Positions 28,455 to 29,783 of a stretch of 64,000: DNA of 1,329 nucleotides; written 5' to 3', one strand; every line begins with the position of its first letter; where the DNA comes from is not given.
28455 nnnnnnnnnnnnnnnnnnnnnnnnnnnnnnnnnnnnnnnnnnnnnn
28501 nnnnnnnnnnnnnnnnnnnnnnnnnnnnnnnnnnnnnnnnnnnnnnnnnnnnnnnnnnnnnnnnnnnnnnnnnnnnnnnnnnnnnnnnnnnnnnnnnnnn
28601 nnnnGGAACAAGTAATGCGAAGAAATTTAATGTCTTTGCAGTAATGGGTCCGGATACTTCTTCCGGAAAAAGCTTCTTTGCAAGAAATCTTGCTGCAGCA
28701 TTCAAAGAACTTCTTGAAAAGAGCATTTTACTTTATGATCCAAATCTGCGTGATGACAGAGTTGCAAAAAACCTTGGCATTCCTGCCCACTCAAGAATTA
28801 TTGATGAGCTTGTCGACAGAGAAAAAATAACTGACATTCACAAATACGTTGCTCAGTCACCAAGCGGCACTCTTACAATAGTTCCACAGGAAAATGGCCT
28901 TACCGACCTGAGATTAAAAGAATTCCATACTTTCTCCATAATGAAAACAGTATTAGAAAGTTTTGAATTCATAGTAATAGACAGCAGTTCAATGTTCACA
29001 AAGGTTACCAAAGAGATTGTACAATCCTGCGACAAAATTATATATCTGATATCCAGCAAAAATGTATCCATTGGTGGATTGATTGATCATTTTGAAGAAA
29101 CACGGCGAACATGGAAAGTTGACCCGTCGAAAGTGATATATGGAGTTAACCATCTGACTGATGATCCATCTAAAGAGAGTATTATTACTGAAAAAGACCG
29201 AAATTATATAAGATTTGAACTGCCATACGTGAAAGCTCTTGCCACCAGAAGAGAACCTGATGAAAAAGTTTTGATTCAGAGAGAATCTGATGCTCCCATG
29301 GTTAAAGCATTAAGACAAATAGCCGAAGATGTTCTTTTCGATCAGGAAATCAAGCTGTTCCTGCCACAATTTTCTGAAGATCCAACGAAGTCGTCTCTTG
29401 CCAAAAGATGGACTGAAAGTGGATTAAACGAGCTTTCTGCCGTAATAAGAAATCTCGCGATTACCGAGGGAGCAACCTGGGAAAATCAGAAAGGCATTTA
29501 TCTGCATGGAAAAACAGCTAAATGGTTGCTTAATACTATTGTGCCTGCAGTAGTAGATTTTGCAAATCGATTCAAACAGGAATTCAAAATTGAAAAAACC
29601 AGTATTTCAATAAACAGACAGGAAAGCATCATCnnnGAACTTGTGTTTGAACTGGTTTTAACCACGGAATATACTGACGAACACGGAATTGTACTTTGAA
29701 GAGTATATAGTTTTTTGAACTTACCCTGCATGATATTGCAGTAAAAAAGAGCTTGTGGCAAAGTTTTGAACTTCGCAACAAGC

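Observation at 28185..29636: Cyclic-nucleotide-binding domain fused to a ParA/MinD-like ATPase-like domain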

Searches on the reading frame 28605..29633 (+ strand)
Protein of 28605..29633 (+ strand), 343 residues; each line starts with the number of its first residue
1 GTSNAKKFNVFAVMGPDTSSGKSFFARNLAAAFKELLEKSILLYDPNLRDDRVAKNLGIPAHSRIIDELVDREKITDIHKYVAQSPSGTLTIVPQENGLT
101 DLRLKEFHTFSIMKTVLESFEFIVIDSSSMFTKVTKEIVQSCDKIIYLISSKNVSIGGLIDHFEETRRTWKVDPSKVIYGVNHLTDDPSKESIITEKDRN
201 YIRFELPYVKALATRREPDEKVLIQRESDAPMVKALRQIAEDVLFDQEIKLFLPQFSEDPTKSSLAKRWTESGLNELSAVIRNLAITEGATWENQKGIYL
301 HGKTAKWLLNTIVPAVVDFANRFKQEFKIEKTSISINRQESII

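Call 37: search_solved_structures(query=A3, max_evalue=10, show_alignments=3)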
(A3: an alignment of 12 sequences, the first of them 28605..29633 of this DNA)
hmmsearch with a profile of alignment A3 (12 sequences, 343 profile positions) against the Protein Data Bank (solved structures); distinct sequences matched with E-value up to 10: 25.
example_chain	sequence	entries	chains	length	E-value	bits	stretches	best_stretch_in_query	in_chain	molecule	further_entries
5j1j_A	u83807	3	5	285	4.6e-05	26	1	8-237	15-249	Site-determining protein | Transcriptional antiactivator FleN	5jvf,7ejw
8pb9_A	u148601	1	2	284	7.2e-05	25.4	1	7-237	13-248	Antiactivator FleN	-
8p53_A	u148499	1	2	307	9.2e-05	25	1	7-236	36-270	Antiactivator FleN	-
6z0p_A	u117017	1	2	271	0.00078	22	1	7-77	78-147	BceF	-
4v03_A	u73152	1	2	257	0.0066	19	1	10-179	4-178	SITE-DETERMINING PROTEIN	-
4v02_A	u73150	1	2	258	0.01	18.3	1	10-179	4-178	SITE-DETERMINING PROTEIN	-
3cio_A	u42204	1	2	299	0.014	17.9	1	6-128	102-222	Tyrosine-protein kinase etk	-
4jmp_A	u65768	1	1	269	0.017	17.6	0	15-50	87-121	C-terminal fragment of CapA, Protein tyrosine kinase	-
3bfv_A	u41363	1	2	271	0.03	16.8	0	16-50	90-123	Membrane protein CapA1, Protein tyrosine kinase,Protein tyrosine kinase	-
6iub_A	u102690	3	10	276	0.033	16.7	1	7-146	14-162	SpoOJ regulator (Soj)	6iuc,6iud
7ni2_A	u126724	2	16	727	0.043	16.3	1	6-60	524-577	Tyrosine-protein kinase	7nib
9i2q_D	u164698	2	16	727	0.043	16.3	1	6-60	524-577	Putative transmembrane protein Wzc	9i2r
9exo_H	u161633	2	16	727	0.043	16.3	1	6-60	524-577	Putative transmembrane protein Wzc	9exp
9exq_D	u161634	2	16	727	0.043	16.3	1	6-60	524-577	Putative transmembrane protein Wzc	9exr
7nhr_A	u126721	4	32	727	0.043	16.3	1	6-60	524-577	Putative transmembrane protein Wzc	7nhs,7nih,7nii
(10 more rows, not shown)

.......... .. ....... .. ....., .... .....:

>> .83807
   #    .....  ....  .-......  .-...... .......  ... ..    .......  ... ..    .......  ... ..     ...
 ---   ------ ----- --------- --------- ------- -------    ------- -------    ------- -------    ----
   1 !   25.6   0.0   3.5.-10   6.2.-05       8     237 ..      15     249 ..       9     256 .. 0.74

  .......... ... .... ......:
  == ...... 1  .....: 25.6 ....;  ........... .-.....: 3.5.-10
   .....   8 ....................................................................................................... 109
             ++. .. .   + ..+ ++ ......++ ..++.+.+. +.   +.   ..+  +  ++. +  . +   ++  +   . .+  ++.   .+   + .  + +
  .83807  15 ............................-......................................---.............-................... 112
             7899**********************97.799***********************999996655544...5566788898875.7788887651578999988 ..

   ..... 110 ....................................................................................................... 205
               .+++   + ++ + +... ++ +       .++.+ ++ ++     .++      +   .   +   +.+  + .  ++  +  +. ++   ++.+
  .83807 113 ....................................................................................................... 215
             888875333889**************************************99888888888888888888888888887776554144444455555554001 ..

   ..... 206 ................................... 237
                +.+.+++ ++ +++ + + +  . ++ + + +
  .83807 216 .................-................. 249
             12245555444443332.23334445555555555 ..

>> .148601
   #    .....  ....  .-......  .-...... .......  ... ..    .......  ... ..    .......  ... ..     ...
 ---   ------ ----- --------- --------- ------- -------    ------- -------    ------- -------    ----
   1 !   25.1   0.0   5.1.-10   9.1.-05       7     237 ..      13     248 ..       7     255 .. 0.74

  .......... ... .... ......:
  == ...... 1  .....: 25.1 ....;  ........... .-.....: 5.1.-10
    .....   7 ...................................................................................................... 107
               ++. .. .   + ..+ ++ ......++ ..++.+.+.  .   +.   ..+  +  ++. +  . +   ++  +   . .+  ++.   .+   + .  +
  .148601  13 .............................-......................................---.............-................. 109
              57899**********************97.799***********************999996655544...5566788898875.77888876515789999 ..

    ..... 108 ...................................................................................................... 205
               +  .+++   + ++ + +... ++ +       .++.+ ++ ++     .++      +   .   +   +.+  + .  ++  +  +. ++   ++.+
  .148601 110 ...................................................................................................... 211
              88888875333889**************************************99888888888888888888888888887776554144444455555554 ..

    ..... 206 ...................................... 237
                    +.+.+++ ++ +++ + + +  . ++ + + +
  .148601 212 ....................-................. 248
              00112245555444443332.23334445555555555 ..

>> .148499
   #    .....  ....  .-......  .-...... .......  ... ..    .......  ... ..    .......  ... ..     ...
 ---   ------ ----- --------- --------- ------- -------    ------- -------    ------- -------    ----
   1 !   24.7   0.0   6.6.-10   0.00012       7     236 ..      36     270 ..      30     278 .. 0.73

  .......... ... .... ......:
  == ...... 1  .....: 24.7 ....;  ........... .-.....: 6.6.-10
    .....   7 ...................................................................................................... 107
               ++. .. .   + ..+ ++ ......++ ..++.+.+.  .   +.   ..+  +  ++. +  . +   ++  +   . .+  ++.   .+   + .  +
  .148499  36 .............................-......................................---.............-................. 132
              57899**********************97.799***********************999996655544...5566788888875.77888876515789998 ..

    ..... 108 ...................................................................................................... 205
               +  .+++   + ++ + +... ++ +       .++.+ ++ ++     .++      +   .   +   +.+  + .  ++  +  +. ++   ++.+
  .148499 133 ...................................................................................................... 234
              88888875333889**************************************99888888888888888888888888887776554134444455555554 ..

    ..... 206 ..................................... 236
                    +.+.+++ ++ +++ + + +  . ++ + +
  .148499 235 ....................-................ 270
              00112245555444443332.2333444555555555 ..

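Call 40: search_protein_representatives(alignment_id=A3)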
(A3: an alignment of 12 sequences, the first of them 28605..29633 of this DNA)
Query: 12 sequences, 343 profile positions. Proteins with E-value up to 0.001 (for the whole library): 2698; up to 1e-10: 89; up to 1e-30: 6. The best 150 are listed.
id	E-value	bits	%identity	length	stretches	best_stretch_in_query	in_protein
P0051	2.7e-146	503.6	-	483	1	1-343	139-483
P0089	5.2e-79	282.4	-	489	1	5-343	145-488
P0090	2.5e-47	178.2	-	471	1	6-340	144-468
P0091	2.4e-37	145.4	-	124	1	221-343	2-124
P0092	7.5e-34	133.9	-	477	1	7-340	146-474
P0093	4.1e-33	131.5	-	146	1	202-343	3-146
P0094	1.8e-30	122.8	-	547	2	7-178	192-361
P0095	2.5e-30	122.3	-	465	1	8-343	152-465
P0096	1.4e-25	106.7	-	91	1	253-343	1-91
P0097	9.9e-21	90.8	-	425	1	6-339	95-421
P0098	9.8e-20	87.5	-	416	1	4-243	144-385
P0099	8.1e-18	81.2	-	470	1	4-179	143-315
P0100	1.3e-17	80.5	-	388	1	8-243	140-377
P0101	3.6e-17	79.0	-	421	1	7-244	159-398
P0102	3.6e-16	75.7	-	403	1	2-244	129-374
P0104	7.9e-16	74.6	-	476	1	6-337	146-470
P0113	6.8e-14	68.3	-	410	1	1-241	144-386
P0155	2.9e-11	59.6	-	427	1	7-242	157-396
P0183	1.5e-10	57.3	-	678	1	7-243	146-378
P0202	4.8e-10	55.6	-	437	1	7-242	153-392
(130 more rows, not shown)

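Call 43: search_protein_families(library=pfam, alignment_id=A4, max_evalue=0.001)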
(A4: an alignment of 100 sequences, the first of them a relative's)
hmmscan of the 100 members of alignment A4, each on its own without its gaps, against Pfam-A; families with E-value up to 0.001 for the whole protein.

A. member 1, P0089 (489 aa): 3 families
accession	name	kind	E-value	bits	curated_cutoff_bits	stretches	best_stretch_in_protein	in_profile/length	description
PF00027.35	cNMP_binding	-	3.4e-21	75.5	27.5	1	32-116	2-87/89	Cyclic nucleotide-binding domain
PF13614.12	AAA_31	-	7.1e-06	26.5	27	1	159-294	12-153/177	AAA domain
PF01656.29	CbiA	-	1.1e-05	25.8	25.4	1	152-322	2-81/125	CobQ/CobB/MinD/ParA nucleotide binding domain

B. families by the number of members that match (of 100 scanned): 27 families (the first 25 are shown)
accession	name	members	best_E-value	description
PF13614.12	AAA_31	94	1e-23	AAA domain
PF01656.29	CbiA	92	7.5e-21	CobQ/CobB/MinD/ParA nucleotide binding domain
PF10609.15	ParA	90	2.4e-20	NUBPL iron-transfer P-loop NTPase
PF09140.17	MipZ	59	1.6e-10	ATPase MipZ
PF06564.18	CBP_BcsQ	53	4.5e-11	Cellulose biosynthesis protein BcsQ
PF00072.30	Response_reg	52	8.2e-33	Response regulator receiver domain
PF00142.24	Fer4_NifH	42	4.8e-11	4Fe-4S iron sulfur cluster binding proteins, NifH/frxC family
PF02374.21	ArsA_ATPase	32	6.5e-08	Anion-transporting ATPase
PF00027.35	cNMP_binding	13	1.3e-26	Cyclic nucleotide-binding domain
PF13481.12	AAA_25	13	4.8e-06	AAA domain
PF13500.12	AAA_26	8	7.9e-10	AAA domain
PF25199.1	nSTAND_NTPase5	4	6.5e-07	Novel STAND NTPase 5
PF00448.28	SRP54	3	1.7e-05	SRP54-type protein, GTPase domain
PF07015.17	VirC1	3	2.1e-05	VirC1 protein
PF03796.21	DnaB_C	2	0.0002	DnaB-like helicase C terminal domain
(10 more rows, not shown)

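Call 49: list_cluster_members(proteins=[P0089, P0090, P0092, P0095, P0099, P0104, P0113, P0155, P0202, P0059])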
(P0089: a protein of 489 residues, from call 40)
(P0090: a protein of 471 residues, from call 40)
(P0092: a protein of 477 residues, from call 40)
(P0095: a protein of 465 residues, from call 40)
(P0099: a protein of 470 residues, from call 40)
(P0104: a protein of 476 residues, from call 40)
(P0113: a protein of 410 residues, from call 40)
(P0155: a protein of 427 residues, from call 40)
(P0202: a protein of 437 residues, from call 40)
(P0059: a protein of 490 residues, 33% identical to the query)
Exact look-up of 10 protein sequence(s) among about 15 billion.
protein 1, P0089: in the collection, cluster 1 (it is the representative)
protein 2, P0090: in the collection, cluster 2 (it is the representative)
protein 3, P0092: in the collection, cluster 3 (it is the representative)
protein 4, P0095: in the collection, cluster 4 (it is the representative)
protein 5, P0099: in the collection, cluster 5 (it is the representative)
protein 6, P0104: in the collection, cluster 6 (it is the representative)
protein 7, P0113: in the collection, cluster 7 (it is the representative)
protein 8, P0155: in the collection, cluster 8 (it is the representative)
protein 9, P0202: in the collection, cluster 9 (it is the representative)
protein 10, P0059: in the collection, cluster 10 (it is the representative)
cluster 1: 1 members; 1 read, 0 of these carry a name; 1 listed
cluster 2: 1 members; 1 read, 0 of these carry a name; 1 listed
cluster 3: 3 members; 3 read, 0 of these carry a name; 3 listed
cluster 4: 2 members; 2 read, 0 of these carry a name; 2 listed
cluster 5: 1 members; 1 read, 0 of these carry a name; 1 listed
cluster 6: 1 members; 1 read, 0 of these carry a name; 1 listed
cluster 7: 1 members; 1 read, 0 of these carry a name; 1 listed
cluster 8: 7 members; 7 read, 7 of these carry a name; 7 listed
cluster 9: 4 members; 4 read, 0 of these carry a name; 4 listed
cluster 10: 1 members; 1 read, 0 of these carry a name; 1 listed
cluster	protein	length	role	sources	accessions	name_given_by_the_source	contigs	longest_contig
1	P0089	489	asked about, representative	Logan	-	-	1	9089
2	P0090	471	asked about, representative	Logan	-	-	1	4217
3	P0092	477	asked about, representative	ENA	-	-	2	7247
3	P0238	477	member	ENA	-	-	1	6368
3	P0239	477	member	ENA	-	-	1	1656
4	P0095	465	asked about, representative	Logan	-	-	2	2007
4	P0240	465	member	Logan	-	-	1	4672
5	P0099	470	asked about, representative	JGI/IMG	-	-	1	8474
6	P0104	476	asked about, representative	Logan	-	-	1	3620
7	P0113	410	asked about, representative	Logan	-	-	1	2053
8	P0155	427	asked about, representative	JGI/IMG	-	CRP-like cAMP-binding protein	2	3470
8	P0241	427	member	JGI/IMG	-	CRP-like cAMP-binding protein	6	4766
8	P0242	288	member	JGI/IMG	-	CRP-like cAMP-binding protein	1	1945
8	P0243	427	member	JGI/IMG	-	CRP-like cAMP-binding protein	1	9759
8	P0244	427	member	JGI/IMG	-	CRP-like cAMP-binding protein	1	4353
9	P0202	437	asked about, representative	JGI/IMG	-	-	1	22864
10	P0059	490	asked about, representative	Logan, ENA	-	-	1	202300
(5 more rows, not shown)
